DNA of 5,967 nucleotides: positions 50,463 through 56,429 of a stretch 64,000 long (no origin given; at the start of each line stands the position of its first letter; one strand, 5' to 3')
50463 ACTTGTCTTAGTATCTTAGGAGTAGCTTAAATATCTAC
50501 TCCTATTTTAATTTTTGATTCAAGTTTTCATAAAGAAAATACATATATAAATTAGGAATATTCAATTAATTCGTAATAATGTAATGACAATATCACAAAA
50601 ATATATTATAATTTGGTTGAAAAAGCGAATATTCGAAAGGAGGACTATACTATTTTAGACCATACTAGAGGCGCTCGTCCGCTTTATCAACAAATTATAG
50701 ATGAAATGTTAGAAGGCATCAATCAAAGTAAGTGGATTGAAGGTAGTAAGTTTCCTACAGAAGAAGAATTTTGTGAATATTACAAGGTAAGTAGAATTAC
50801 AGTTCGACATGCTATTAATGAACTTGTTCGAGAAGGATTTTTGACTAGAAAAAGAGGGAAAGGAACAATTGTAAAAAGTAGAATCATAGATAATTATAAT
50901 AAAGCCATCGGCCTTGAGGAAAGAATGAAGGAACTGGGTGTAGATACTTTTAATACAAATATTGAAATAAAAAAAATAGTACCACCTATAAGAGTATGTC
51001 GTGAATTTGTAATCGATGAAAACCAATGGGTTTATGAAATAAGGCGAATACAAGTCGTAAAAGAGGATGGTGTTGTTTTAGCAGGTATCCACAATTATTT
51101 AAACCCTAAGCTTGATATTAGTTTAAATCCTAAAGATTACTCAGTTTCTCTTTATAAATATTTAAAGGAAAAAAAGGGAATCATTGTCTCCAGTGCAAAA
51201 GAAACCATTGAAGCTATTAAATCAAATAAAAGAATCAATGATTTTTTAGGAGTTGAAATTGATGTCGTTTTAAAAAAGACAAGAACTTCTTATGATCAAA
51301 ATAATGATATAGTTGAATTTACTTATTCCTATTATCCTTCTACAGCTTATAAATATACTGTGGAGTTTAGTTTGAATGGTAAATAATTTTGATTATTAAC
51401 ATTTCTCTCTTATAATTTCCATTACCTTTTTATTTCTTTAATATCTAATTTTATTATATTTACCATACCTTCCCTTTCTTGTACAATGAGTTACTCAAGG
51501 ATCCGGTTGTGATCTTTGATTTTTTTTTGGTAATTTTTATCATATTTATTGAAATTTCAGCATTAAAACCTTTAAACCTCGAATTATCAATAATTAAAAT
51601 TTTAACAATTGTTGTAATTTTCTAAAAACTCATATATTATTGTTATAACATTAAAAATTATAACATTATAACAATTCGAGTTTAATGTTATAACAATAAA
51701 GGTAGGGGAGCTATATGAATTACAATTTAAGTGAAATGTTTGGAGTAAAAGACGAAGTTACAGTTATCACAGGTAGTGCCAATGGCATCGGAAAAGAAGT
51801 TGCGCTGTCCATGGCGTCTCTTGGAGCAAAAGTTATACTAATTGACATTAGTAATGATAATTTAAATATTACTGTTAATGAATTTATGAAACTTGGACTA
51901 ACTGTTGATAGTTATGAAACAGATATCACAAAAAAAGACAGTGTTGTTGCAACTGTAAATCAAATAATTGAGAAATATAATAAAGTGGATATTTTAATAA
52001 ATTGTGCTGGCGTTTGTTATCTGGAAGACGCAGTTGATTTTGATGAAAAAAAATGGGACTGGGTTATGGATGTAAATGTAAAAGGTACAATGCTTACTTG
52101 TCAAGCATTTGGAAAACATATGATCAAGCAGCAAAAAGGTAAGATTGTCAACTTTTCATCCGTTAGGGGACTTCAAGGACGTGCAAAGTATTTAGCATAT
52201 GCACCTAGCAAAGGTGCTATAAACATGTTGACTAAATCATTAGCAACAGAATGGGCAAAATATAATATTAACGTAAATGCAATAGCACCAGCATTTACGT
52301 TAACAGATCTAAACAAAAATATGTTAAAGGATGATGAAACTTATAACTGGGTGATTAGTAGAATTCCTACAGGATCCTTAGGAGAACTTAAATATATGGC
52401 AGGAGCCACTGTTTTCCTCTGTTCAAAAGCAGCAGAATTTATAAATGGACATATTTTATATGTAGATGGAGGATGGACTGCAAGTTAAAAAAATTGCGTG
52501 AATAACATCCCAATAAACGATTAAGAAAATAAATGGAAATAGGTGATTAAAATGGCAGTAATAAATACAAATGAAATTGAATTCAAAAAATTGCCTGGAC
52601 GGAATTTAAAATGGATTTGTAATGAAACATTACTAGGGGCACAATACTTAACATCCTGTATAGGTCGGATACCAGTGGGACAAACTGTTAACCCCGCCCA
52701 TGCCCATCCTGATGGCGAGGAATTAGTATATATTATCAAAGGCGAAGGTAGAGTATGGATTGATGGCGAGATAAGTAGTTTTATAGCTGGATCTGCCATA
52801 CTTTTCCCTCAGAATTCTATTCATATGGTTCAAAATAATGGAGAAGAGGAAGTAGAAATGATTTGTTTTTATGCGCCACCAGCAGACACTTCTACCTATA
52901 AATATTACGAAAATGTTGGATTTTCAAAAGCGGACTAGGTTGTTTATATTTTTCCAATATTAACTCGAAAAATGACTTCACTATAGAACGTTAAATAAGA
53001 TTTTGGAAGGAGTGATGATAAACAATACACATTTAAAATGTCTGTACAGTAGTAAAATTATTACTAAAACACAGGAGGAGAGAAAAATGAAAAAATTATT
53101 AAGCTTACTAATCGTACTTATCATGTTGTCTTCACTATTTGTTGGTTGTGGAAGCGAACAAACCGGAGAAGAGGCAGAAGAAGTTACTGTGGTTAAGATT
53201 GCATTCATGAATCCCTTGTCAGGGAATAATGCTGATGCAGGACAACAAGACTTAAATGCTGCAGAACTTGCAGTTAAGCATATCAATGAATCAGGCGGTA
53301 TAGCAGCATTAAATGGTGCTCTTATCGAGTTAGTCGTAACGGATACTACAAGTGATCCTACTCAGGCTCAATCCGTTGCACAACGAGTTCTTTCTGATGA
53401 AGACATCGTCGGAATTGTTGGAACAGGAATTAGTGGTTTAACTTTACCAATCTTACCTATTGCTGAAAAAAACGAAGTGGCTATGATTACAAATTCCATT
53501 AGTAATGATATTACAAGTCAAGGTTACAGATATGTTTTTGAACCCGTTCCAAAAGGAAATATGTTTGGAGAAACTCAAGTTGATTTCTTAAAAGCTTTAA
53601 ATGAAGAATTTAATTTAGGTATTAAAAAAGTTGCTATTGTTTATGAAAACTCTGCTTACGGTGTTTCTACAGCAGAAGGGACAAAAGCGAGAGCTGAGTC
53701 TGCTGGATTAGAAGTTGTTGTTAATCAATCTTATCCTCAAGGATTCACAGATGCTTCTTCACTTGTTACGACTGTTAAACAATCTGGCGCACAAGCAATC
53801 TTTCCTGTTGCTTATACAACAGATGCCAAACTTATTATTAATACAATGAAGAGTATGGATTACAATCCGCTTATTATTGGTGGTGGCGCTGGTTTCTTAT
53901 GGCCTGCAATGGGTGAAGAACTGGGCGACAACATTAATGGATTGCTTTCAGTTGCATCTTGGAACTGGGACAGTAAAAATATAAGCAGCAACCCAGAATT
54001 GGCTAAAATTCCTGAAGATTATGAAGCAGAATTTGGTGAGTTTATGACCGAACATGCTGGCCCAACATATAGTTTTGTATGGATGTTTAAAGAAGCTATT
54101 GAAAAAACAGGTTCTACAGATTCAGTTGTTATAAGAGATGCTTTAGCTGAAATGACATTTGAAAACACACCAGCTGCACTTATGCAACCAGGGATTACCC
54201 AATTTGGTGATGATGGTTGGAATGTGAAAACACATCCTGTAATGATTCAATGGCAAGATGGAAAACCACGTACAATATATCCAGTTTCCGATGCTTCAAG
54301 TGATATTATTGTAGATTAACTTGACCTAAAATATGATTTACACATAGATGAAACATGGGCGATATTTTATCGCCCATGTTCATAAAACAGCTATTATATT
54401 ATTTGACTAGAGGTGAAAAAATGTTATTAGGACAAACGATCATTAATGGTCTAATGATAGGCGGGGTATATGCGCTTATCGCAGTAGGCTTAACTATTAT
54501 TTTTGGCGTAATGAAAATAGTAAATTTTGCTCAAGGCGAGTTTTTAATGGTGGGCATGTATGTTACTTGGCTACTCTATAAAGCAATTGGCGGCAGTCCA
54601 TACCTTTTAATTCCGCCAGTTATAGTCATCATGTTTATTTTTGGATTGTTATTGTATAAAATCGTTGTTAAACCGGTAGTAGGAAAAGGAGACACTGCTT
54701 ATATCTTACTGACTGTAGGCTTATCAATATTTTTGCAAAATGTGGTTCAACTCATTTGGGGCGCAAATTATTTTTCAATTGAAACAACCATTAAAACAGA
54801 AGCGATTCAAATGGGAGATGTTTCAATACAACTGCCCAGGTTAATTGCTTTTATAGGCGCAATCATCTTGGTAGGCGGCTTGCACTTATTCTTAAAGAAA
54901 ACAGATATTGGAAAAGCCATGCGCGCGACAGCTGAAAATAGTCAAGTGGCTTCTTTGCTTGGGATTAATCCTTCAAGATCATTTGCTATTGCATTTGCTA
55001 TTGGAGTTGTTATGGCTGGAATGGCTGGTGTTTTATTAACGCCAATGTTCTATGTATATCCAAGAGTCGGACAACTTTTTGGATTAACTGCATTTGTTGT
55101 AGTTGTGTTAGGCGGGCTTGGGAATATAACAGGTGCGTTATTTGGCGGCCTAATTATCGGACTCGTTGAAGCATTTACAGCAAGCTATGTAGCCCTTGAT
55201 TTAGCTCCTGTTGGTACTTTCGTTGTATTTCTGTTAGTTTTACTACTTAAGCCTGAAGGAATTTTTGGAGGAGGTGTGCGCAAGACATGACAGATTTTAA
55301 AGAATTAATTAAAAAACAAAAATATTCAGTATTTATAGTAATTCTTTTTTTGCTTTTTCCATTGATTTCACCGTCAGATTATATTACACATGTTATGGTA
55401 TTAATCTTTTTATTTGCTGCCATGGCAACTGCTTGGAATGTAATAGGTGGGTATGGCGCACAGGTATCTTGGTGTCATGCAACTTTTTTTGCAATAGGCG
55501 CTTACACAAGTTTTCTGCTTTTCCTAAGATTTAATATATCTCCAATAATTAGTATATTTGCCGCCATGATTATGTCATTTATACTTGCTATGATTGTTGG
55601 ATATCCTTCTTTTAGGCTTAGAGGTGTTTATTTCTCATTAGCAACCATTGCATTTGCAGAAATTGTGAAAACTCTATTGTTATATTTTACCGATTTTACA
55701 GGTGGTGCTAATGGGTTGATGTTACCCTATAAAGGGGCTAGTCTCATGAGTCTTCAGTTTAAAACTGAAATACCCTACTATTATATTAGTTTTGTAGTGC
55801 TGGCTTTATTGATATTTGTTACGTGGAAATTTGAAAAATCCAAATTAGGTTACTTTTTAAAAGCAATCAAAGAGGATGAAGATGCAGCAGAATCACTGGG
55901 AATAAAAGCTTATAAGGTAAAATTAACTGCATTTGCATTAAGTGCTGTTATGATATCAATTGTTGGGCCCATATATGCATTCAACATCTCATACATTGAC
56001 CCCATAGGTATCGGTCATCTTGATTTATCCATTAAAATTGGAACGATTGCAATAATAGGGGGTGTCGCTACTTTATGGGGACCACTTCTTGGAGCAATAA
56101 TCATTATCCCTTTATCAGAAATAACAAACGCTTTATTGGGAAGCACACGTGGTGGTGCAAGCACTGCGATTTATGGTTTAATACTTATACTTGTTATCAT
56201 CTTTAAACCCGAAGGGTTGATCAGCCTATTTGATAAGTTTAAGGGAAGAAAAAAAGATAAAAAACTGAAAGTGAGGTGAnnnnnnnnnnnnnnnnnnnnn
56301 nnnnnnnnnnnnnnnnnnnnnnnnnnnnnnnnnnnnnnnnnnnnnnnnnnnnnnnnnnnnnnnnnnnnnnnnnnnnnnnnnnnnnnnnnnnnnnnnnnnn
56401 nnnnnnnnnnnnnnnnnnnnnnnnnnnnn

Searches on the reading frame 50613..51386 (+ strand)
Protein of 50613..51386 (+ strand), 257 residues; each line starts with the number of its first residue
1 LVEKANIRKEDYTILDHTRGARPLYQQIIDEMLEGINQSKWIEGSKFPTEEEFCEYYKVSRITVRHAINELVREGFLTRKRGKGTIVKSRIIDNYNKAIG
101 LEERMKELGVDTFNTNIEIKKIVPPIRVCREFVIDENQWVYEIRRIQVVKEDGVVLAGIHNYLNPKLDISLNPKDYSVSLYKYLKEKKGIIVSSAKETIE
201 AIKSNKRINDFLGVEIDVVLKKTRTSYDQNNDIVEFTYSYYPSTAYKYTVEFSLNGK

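Call 45: search_protein_families(library=pfam, proteins=[window:50613-51386:+], max_evalue=0.00001)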
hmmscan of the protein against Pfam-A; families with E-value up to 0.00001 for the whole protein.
window:50613-51386:+ (257 aa): 2 families
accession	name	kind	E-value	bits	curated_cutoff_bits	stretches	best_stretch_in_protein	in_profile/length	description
PF07702.18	UTRA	-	1.2e-21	77.4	23.8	1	116-247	10-141/141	UTRA domain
PF00392.27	GntR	-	9.7e-16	57.6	27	1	24-87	1-64/64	Bacterial regulatory proteins, gntR family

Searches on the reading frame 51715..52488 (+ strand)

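Call 45: search_protein_families(library=pfam, proteins=[window:51715-52488:+], max_evalue=0.00001)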
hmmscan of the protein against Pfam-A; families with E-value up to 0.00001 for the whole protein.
window:51715-52488:+ (257 aa): 3 families
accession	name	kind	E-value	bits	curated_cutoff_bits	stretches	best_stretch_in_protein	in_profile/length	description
PF13561.12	adh_short_C2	-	1.4e-61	208.5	27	1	20-255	1-236/236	Enoyl-(Acyl carrier protein) reductase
PF00106.31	adh_short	-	1.8e-57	194.5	26.6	1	15-206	2-193/195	short chain dehydrogenase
PF08659.16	KR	-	8.8e-16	58.8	22.6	1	16-186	3-169/180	KR domain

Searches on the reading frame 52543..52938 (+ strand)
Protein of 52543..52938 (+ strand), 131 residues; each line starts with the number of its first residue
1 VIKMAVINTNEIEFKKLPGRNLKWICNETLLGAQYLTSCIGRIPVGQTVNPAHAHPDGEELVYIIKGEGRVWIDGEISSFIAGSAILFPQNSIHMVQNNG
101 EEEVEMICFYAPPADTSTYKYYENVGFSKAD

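Call 45: search_protein_families(library=pfam, proteins=[window:52543-52938:+], max_evalue=0.00001)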
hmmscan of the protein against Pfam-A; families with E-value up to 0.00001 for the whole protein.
window:52543-52938:+ (131 aa): 3 families
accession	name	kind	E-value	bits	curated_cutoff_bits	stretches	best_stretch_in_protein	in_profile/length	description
PF07883.17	Cupin_2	-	4.9e-16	58.6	27.2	1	42-110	4-70/70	Cupin domain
PF00190.28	Cupin_1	-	4.8e-08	33.1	22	1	49-109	45-113/151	Cupin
PF02311.25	AraC_binding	-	1.1e-07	32.1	21.1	1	51-114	17-79/135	AraC-like ligand binding domain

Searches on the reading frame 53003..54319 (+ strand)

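Call 45: search_protein_families(library=pfam, proteins=[window:53003-54319:+], max_evalue=0.00001)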
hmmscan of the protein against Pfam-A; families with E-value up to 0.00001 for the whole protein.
window:53003-54319:+ (438 aa): 3 families
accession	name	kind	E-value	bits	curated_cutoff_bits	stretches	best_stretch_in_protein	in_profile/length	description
PF13458.12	Peripla_BP_6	-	7.1e-55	187.5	31.7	1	64-395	2-318/343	Periplasmic binding protein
PF01094.35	ANF_receptor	-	1.3e-21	77.5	25.4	1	84-385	3-308/353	Receptor family ligand binding region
PF13433.12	Peripla_BP_5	-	1.3e-15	57.8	27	1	64-267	1-193/363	Periplasmic binding protein domain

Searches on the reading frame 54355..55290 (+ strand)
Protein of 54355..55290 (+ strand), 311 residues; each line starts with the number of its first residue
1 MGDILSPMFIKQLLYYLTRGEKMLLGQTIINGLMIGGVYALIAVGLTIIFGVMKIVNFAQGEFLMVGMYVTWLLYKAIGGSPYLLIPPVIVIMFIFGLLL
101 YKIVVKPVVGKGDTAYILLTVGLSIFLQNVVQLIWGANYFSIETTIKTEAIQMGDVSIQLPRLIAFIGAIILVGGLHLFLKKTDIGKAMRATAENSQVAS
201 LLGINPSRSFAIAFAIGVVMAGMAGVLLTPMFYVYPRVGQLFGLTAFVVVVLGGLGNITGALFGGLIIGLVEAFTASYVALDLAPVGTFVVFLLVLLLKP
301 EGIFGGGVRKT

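Call 45: search_protein_families(library=pfam, proteins=[window:54355-55290:+], max_evalue=0.00001)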
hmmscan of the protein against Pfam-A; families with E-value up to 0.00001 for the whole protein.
window:54355-55290:+ (311 aa): 1 family
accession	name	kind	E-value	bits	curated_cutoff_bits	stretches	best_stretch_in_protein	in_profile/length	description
PF02653.21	BPD_transp_2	-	3.1e-39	135.2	26.8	1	29-296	2-264/269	Branched-chain amino acid transport system / permease component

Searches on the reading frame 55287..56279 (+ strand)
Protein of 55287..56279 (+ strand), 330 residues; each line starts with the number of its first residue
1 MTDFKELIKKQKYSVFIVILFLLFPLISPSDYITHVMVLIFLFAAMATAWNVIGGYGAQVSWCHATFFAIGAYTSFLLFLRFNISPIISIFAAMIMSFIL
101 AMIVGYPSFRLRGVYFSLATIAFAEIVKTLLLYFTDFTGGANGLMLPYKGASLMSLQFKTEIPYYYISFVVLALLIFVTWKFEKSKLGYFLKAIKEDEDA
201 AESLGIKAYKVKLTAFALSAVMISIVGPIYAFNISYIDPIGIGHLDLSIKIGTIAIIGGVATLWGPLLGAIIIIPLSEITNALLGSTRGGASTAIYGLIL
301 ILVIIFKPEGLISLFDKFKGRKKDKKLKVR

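Call 45: search_protein_families(library=pfam, proteins=[window:55287-56279:+], max_evalue=0.00001)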
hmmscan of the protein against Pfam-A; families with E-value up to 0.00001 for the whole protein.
window:55287-56279:+ (330 aa): 1 family
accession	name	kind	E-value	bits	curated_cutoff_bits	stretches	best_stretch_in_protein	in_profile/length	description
PF02653.21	BPD_transp_2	-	1.1e-33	117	26.8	1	33-303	2-268/269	Branched-chain amino acid transport system / permease component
